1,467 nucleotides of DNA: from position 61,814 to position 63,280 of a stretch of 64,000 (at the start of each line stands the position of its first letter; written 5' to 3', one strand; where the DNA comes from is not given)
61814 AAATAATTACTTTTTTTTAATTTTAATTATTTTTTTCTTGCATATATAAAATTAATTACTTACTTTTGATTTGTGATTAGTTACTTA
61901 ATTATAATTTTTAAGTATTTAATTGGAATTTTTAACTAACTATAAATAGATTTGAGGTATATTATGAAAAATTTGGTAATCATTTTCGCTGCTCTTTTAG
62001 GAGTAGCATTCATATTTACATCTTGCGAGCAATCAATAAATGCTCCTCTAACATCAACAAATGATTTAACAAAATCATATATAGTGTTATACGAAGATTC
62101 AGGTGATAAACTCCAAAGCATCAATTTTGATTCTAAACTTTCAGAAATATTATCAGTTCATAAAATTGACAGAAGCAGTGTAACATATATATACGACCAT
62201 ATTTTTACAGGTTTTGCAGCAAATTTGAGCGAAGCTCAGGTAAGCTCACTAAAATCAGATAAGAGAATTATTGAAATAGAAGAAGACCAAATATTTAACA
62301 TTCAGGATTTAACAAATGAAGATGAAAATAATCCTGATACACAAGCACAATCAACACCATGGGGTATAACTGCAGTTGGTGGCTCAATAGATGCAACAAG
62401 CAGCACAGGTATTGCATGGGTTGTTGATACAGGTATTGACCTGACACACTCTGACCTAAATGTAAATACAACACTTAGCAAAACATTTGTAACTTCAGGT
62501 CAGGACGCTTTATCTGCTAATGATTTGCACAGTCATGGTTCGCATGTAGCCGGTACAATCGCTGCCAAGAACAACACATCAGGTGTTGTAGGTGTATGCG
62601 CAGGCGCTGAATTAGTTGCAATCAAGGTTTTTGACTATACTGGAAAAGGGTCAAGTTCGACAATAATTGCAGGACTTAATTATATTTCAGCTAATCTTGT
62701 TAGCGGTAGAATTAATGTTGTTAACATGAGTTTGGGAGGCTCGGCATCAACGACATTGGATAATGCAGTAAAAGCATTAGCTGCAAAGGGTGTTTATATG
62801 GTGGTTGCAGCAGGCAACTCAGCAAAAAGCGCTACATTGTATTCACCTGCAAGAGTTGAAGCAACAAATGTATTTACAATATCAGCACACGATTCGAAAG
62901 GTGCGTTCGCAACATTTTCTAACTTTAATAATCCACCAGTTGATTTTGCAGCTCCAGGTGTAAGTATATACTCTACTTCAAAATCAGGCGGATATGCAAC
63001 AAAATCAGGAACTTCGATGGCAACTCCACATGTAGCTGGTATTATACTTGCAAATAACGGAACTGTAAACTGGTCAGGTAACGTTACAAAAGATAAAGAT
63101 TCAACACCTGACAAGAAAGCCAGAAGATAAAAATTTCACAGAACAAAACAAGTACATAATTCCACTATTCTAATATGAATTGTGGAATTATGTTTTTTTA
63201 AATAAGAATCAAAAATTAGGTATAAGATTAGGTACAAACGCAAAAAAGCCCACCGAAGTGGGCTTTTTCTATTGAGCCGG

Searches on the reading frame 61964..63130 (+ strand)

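Call 58: search_protein_families(library=pfam, proteins=[window:61964-63130:+], max_evalue=0.00001)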
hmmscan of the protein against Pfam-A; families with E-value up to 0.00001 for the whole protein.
window:61964-63130:+ (388 aa): 2 families
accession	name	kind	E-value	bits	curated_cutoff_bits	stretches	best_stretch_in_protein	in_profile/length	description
PF00082.27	Peptidase_S8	-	4.2e-37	128.5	21.8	1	153-361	8-250/288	Subtilase family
PF05922.21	Inhibitor_I9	-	1.1e-07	32.9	21.2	1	56-112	17-80/82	Peptidase inhibitor I9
